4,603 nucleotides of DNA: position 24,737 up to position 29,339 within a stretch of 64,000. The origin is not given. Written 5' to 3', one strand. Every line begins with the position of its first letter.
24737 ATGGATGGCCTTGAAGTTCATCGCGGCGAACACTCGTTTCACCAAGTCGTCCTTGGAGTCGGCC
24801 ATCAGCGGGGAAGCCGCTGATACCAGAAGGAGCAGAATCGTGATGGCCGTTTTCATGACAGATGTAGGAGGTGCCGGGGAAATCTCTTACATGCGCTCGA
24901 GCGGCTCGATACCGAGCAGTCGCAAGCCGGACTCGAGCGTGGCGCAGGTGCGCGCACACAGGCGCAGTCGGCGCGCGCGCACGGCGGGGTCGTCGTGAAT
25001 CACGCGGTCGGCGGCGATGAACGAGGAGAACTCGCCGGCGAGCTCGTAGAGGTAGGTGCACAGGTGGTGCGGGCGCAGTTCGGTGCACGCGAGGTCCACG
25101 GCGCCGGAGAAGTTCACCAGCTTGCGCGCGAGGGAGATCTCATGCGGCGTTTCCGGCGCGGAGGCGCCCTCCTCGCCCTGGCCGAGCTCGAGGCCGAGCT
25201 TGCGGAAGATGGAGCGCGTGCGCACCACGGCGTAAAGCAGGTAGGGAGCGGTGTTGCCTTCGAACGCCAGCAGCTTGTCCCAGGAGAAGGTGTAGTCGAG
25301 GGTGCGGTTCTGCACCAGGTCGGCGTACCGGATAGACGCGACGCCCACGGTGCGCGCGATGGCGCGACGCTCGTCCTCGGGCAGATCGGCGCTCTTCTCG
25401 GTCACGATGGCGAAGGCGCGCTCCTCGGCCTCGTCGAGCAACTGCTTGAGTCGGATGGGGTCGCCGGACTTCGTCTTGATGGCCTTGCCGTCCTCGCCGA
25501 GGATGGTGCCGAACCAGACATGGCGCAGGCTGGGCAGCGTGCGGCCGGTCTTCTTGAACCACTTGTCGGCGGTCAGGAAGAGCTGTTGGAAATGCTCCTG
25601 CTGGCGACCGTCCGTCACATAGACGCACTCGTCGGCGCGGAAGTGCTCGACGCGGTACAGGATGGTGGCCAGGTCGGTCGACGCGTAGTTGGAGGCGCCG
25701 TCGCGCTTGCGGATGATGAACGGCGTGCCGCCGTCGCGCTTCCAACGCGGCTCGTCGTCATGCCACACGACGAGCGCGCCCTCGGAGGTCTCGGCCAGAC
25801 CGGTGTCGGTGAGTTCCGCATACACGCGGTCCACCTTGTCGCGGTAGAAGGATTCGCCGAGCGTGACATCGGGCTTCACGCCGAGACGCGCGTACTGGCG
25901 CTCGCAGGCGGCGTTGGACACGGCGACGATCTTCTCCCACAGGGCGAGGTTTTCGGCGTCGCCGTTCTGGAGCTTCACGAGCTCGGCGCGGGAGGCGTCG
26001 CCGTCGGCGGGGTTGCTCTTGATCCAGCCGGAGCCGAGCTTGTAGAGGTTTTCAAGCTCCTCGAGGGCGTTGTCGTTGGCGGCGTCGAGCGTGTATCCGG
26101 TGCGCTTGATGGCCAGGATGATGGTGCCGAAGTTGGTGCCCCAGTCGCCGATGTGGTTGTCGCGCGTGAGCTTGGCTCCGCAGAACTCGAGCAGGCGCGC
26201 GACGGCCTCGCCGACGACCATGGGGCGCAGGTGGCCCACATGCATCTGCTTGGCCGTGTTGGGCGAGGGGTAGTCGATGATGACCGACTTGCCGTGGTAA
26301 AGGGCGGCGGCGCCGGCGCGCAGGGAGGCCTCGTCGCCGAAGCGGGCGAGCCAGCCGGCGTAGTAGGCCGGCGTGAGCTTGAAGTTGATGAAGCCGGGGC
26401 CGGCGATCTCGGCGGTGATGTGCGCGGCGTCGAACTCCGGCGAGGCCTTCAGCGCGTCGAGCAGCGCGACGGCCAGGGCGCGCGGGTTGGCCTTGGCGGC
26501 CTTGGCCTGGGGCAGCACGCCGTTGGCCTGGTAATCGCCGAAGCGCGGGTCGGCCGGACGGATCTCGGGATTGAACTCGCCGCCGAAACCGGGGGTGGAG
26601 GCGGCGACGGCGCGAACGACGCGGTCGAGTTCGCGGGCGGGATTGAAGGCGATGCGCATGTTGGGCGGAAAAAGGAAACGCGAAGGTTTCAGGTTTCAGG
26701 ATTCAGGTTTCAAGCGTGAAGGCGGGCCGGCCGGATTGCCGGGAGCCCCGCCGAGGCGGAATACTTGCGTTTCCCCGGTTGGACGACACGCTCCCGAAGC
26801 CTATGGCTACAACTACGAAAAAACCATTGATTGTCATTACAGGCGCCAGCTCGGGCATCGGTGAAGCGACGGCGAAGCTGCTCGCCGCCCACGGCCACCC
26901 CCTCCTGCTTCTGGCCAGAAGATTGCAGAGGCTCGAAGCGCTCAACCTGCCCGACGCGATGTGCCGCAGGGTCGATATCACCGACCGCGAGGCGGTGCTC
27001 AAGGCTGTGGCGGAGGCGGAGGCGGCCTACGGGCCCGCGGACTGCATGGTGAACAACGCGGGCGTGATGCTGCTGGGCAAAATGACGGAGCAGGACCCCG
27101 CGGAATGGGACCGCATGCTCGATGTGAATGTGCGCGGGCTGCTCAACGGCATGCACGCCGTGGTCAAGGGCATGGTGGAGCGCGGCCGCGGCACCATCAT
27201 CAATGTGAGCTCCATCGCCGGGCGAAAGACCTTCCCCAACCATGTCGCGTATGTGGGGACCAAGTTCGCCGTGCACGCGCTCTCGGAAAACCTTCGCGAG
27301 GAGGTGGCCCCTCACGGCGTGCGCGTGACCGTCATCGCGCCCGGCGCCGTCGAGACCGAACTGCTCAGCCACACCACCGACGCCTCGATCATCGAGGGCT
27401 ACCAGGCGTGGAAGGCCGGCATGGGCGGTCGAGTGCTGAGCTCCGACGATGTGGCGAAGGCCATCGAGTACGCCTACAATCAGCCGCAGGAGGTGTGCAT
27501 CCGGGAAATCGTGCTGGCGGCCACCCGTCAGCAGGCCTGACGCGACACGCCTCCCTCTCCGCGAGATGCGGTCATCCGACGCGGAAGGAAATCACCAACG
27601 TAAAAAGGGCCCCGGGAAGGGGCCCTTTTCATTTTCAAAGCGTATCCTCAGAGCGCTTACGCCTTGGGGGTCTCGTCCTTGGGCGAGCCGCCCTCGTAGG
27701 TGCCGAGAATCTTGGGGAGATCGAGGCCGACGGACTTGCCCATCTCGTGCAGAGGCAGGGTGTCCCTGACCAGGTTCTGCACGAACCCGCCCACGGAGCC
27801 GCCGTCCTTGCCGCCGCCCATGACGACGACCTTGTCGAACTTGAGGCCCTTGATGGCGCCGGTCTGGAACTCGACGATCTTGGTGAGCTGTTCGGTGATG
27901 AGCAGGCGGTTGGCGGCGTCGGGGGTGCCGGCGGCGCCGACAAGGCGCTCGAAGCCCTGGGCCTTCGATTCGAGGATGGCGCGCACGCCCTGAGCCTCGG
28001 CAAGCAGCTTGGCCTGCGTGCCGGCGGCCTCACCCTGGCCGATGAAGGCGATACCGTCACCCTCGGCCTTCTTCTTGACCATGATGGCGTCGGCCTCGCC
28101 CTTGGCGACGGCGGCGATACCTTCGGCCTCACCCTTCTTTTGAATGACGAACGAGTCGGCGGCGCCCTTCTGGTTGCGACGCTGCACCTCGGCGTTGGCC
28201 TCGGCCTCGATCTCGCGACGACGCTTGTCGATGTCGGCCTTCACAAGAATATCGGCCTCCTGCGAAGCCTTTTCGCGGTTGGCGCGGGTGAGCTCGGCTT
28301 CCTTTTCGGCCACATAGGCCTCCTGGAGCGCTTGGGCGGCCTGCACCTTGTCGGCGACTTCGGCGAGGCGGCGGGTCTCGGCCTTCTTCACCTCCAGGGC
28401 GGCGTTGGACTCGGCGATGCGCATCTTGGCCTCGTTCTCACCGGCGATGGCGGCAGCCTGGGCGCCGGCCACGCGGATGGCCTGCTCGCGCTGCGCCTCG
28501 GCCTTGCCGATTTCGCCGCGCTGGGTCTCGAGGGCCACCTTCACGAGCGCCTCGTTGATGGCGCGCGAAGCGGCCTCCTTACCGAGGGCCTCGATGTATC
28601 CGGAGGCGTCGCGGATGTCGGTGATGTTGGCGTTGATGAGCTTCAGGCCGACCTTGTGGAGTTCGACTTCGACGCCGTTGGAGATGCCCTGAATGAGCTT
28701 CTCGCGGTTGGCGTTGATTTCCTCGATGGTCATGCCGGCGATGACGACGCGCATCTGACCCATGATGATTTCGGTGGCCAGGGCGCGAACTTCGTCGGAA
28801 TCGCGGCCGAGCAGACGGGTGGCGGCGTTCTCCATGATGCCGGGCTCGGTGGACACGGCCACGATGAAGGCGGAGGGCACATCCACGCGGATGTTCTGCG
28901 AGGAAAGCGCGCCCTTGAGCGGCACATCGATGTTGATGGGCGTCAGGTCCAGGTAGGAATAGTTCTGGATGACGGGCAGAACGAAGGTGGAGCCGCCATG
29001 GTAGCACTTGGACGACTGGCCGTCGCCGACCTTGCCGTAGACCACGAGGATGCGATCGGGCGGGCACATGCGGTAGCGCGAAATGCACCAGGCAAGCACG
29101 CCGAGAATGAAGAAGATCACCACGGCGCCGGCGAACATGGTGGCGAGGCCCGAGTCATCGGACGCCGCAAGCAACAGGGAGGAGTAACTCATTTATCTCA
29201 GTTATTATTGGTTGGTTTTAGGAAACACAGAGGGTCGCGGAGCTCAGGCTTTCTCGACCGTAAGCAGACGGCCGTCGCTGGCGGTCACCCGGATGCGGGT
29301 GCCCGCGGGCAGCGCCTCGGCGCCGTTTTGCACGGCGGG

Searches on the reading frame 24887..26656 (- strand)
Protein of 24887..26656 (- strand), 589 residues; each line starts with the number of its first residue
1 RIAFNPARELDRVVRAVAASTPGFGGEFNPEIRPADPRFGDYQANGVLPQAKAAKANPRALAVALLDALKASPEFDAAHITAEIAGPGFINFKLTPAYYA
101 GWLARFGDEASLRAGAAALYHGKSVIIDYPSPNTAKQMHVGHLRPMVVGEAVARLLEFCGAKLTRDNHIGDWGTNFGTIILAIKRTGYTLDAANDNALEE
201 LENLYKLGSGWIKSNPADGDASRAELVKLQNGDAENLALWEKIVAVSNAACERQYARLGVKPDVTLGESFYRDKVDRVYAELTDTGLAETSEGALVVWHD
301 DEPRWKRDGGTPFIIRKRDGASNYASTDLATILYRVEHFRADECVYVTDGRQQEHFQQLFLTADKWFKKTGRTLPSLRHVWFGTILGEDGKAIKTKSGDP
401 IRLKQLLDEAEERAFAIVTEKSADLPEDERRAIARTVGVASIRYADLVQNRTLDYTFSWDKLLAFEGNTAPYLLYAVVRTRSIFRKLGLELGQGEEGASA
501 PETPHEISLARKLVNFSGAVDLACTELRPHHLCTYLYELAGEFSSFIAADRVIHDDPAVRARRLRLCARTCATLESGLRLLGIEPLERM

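Call 46: find_encoding_contigs(protein=window:24887-26656:-, flank=10000, max_places=1)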
Protein window:24887-26656:- (589 aa): no gene with exactly this product is on record in the collection.

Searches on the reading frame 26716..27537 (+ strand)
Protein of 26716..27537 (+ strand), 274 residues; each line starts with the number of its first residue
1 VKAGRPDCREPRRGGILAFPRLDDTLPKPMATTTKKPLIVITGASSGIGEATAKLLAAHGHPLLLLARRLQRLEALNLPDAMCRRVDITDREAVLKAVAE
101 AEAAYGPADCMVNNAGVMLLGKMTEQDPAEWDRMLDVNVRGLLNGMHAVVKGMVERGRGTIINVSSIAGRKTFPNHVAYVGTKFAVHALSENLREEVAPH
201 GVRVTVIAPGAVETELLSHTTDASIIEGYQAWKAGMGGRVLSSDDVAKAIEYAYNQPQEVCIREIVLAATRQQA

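Call 80: search_protein_families(library=pfam, proteins=[window:26716-27537:+], max_evalue=0.00001)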
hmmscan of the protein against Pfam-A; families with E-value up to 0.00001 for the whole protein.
window:26716-27537:+ (274 aa): 5 families
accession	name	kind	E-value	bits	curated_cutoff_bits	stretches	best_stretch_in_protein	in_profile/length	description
PF00106.31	adh_short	-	2.5e-53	180.9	26.6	1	39-220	3-190/195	short chain dehydrogenase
PF13561.12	adh_short_C2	-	1.7e-39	136.3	27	1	43-250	1-213/236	Enoyl-(Acyl carrier protein) reductase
PF08659.16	KR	-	9.2e-14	52.2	22.6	1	40-211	4-177/180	KR domain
PF13460.12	NAD_binding_10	-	1.5e-08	35.1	27.2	1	43-256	1-183/184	NAD(P)H-binding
PF01370.27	Epimerase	-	7e-07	29.3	20.9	1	39-197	1-160/240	NAD dependent epimerase/dehydratase family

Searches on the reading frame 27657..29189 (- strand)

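Call 80: search_protein_families(library=pfam, proteins=[window:27657-29189:-], max_evalue=0.00001)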
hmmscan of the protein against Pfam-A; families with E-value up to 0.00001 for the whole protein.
window:27657-29189:- (510 aa): 1 family
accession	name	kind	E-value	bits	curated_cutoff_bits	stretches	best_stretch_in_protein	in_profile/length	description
PF01145.31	Band_7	-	4.1e-26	92.5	23.6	1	43-219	4-172/176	SPFH domain / Band 7 family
